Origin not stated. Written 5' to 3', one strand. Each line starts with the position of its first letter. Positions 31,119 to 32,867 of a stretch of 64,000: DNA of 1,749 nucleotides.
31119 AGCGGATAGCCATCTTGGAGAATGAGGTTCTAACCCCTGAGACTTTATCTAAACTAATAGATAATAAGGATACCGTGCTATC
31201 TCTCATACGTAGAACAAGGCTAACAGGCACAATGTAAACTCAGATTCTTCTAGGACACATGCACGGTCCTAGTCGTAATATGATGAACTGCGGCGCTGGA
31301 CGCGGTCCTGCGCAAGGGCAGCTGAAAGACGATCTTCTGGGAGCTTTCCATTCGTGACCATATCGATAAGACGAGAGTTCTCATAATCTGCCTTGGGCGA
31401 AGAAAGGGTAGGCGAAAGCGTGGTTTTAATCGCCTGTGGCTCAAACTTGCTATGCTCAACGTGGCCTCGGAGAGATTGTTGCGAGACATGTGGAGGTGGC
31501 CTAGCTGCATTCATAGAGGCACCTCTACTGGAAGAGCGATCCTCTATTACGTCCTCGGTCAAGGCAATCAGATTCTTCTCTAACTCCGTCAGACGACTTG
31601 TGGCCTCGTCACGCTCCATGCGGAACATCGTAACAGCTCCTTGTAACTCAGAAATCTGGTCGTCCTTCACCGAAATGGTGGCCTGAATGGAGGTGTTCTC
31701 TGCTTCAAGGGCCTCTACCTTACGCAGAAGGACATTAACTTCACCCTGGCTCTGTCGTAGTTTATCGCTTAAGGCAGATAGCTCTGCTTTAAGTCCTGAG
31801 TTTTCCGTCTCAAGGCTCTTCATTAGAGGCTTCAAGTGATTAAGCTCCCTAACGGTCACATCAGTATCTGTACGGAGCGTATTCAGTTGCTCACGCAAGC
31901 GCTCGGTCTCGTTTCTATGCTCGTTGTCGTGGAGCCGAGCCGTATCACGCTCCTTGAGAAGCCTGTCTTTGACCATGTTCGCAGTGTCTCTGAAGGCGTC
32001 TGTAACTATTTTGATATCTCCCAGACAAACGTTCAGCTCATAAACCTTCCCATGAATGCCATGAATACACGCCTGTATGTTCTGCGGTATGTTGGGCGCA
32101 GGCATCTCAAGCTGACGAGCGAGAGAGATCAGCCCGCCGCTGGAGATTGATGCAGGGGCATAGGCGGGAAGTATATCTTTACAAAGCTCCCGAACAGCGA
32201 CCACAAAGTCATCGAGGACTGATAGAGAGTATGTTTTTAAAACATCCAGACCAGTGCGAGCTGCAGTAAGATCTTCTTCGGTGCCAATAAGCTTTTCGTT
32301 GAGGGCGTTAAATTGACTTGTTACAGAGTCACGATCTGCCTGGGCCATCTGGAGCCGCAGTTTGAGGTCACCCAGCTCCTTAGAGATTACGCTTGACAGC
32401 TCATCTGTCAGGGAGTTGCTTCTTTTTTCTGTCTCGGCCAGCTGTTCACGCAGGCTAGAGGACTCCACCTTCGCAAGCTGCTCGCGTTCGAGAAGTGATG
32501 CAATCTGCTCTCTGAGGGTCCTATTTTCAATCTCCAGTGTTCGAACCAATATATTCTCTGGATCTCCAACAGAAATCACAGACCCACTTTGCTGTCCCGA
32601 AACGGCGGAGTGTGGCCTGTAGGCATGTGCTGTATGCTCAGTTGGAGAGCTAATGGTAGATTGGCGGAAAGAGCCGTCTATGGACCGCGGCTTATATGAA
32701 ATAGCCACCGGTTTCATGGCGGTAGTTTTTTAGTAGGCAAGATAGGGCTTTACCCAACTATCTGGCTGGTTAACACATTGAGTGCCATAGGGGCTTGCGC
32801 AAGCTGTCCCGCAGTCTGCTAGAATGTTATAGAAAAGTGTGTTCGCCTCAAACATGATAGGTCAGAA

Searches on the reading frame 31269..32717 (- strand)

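Call 74: search_protein_families(library=pfam, proteins=[window:31269-32717:-], max_evalue=0.001)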
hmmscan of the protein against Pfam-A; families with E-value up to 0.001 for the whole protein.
window:31269-32717:- (482 aa): 2 families
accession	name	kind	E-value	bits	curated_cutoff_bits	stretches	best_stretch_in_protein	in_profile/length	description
PF17675.6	APG6_N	-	0.00014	22.7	45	0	279-387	12-122/132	Apg6 coiled-coil region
PF06657.18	Cep57_MT_bd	-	0.00018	22.3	31.3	1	294-359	12-75/77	Centrosome microtubule-binding domain of Cep57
